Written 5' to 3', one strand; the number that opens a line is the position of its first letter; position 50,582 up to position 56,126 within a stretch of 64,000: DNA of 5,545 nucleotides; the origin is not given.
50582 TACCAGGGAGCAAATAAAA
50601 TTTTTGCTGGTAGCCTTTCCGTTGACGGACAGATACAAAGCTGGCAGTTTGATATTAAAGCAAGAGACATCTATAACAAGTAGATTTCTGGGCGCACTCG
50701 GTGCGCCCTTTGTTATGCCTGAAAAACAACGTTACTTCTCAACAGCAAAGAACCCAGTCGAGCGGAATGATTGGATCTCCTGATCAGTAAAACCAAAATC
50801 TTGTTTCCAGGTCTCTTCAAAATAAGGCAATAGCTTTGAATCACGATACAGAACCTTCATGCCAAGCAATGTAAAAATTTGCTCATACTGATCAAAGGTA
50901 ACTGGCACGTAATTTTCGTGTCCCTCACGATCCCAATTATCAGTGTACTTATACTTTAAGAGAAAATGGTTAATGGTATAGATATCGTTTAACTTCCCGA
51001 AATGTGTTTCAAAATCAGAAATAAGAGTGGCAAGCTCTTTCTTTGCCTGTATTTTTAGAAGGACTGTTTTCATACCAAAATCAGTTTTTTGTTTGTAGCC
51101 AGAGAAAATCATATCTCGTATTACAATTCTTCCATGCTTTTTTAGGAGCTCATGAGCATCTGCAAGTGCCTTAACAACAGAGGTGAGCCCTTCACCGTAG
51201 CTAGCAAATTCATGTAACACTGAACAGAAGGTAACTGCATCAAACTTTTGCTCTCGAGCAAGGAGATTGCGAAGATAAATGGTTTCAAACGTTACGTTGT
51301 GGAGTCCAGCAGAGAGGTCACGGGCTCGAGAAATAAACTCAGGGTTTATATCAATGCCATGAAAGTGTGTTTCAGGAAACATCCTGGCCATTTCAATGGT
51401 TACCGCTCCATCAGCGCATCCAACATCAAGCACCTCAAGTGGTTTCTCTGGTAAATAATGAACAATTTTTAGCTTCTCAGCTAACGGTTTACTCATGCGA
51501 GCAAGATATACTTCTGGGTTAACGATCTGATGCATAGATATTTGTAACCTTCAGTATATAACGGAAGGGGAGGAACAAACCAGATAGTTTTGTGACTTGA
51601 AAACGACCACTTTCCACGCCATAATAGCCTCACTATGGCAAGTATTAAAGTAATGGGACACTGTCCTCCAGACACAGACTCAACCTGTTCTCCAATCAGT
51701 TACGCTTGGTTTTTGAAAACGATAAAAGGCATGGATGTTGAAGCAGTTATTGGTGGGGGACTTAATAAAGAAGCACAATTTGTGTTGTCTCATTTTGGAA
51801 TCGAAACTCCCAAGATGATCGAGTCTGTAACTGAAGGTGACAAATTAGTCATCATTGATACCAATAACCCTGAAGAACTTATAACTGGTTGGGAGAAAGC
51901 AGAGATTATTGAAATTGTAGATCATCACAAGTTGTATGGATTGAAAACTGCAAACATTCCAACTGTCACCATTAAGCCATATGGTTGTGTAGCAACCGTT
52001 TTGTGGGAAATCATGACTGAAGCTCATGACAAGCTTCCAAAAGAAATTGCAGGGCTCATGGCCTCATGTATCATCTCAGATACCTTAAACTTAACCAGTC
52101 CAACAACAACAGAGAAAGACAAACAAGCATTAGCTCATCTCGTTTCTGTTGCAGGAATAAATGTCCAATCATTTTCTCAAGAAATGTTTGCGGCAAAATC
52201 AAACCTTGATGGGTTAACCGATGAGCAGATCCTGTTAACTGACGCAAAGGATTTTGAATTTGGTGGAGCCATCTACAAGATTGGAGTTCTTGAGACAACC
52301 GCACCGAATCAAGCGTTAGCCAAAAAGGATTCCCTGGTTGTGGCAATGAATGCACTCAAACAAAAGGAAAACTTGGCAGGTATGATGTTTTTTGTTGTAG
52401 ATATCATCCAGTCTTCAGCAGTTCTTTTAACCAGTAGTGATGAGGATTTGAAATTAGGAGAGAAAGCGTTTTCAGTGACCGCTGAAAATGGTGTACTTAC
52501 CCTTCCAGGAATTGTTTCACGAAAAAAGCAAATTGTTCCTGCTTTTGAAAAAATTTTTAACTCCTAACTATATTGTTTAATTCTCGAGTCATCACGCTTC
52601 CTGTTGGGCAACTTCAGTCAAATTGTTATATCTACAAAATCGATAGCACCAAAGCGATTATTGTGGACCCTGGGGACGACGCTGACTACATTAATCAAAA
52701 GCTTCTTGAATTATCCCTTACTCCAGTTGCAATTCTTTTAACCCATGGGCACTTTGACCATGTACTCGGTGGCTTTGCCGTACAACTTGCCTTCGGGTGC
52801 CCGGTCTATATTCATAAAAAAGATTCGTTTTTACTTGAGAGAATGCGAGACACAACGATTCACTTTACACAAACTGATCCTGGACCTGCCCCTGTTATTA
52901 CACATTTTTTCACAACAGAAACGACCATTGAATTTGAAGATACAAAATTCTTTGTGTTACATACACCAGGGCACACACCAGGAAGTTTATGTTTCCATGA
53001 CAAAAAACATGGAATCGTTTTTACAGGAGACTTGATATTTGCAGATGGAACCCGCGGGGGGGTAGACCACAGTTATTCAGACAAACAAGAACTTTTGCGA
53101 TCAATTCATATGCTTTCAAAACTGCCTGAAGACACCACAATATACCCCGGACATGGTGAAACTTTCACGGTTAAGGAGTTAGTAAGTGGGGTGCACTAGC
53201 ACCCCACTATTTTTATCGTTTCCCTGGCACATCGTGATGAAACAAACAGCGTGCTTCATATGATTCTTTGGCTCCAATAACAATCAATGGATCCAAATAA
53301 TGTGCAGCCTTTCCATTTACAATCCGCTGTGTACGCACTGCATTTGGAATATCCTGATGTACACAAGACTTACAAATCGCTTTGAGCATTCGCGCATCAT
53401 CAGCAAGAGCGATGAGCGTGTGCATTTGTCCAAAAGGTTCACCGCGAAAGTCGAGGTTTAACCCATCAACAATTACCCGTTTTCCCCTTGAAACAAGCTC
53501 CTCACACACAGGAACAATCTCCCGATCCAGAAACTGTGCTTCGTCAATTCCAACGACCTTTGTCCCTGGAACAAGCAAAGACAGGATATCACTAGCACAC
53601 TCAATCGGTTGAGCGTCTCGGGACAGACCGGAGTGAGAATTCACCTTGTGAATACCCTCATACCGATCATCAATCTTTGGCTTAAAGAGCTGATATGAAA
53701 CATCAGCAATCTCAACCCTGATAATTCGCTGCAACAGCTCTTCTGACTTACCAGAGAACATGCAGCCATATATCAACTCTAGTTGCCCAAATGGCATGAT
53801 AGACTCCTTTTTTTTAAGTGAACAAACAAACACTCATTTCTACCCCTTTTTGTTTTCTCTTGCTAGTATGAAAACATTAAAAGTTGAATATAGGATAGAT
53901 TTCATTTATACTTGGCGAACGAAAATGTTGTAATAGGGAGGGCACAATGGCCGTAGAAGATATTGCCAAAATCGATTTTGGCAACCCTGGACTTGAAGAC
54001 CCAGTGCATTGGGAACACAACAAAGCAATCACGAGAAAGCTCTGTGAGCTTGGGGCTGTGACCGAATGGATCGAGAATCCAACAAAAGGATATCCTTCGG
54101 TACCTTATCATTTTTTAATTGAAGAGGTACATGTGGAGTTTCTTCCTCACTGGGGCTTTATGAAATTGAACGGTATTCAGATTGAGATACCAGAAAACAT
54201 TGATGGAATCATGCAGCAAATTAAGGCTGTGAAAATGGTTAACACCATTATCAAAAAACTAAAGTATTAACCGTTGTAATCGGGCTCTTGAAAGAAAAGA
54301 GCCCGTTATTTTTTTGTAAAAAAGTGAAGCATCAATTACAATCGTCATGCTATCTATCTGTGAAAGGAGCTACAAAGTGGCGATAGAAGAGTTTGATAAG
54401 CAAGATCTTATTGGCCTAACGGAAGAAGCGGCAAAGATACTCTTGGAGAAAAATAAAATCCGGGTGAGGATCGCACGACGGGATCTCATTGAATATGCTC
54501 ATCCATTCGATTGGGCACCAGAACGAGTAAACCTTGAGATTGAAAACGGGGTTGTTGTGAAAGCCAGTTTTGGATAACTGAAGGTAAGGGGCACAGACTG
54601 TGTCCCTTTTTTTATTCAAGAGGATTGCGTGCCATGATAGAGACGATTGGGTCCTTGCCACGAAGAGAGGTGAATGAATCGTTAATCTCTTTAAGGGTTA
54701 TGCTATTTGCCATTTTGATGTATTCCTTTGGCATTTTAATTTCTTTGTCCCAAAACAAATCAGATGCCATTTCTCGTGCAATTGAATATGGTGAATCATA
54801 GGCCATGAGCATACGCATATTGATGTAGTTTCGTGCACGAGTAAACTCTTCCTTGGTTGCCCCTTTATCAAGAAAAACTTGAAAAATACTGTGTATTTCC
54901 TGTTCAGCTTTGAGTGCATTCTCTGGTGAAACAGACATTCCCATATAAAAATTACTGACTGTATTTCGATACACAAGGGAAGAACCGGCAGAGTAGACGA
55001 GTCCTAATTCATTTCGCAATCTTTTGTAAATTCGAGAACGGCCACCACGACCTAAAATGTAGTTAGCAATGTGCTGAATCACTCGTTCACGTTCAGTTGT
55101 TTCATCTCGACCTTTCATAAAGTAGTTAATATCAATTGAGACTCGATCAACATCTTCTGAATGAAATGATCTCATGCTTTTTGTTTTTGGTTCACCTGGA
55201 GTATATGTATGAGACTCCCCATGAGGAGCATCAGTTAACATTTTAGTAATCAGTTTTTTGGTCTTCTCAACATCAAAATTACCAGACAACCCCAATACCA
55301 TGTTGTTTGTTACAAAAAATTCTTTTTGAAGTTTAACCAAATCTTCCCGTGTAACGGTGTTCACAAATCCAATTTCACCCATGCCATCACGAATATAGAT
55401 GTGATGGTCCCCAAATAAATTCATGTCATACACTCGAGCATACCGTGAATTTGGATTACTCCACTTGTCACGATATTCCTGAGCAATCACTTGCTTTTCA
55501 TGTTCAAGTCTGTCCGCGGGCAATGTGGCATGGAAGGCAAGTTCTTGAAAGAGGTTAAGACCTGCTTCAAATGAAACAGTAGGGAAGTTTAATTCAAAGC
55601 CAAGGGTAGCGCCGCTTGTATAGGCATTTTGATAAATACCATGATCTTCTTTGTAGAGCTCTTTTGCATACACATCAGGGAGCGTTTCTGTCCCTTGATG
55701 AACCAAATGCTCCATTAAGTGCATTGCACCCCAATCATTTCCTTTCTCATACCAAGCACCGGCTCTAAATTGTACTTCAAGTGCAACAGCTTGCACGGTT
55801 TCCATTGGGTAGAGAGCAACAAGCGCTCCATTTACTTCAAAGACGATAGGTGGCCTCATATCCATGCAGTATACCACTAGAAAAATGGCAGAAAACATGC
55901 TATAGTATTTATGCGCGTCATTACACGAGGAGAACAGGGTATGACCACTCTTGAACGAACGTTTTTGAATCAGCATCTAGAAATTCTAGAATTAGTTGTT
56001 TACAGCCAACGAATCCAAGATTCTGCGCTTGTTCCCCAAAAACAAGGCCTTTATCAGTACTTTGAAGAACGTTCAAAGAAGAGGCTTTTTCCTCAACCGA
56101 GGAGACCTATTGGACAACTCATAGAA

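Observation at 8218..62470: Recurrent -10-like TAnnnT hexamer 5-7 nt upstream of start codons, suggesting widespread leaderless expression split by gene class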

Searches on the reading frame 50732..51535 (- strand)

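Call 29: search_protein_families(library=pfam, proteins=[window:50732-51535:-], max_evalue=0.001)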
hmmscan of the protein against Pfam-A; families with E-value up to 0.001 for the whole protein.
window:50732-51535:- (267 aa): 10 families
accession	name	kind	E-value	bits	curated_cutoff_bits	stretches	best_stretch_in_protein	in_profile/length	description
PF13847.12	Methyltransf_31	-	6.2e-19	68.6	27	1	32-143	4-113/145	Methyltransferase domain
PF08242.18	Methyltransf_12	-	1.6e-15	58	30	1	36-136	1-97/98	Methyltransferase domain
PF13649.12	Methyltransf_25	-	6.1e-15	56.1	27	1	35-135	1-97/97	Methyltransferase domain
PF08241.18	Methyltransf_11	-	2e-12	48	21.2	1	36-139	1-95/95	Methyltransferase domain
PF13489.12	Methyltransf_23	-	1.4e-11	44.9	27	1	23-141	11-118/164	Methyltransferase domain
PF05175.20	MTS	-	2e-06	28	23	1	25-159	24-154/170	Methyltransferase small domain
PF02390.23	Methyltransf_4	-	1.3e-05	25.1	24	1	34-74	4-44/173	Putative methyltransferase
PF00891.24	Methyltransf_2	-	2.1e-05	24.4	22.3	1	34-148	65-173/210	O-methyltransferase domain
PF01209.24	Ubie_methyltran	-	0.00075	19.3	20.1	0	30-124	46-143/233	ubiE/COQ5 methyltransferase family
PF05401.17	NodS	-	0.00088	19.6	24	0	34-112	46-121/201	Nodulation protein S (NodS)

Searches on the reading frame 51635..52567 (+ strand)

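Call 29: search_protein_families(library=pfam, proteins=[window:51635-52567:+], max_evalue=0.001)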
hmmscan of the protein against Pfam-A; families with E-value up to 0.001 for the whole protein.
window:51635-52567:+ (310 aa): 2 families
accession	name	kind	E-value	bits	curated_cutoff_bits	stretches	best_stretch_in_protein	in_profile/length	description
PF02833.19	DHHA2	-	1.9e-26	93.3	27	1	182-306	1-125/126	DHHA2 domain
PF01368.27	DHH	-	1.9e-16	60.9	28.1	1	4-146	2-125/125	DHH family, N-terminal domain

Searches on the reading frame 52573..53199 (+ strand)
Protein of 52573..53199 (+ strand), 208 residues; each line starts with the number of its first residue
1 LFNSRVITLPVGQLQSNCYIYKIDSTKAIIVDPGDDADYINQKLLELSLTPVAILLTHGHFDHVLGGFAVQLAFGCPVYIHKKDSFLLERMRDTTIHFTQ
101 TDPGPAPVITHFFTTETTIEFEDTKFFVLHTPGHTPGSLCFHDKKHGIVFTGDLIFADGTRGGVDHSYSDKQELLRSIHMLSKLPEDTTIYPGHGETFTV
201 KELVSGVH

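Call 29: search_protein_families(library=pfam, proteins=[window:52573-53199:+], max_evalue=0.001)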
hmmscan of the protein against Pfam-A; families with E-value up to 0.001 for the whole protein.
window:52573-53199:+ (208 aa): 3 families
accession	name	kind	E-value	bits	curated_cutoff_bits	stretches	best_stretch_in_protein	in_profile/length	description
PF00753.33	Lactamase_B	-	1.4e-29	103.9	22.7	1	12-194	2-196/196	Metallo-beta-lactamase superfamily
PF19583.5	ODP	-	0.00021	21.6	27.2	1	15-157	2-139/194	ODP family beta lactamase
PF12706.13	Lactamase_B_2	-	0.00029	20.9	27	1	29-154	3-143/200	Beta-lactamase superfamily domain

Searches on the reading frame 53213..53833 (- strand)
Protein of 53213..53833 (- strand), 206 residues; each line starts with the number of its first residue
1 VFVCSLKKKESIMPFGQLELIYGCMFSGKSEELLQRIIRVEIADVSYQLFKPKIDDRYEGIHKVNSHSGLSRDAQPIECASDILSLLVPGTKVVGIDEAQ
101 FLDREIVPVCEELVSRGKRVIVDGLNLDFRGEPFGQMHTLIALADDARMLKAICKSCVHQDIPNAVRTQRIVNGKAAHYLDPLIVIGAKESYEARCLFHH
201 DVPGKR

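Call 29: search_protein_families(library=pfam, proteins=[window:53213-53833:-], max_evalue=0.001)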
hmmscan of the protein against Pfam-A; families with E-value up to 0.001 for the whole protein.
window:53213-53833:- (206 aa): 1 family
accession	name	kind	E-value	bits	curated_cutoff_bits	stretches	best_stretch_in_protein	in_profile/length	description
PF00265.24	TK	-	5.2e-43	147.4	20.6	1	16-199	1-175/176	Thymidine kinase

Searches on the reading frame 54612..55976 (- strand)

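Call 29: search_protein_families(library=pfam, proteins=[window:54612-55976:-], max_evalue=0.001)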
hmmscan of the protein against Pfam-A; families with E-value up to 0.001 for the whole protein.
window:54612-55976:- (454 aa): 2 families
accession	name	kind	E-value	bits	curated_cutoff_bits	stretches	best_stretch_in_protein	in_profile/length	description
PF05193.26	Peptidase_M16_C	-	5.4e-28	98.5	23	1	208-383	2-179/181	Peptidase M16 inactive domain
PF00675.25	Peptidase_M16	-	4.8e-16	59.4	22.3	1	57-177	6-125/149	Insulinase (Peptidase family M16)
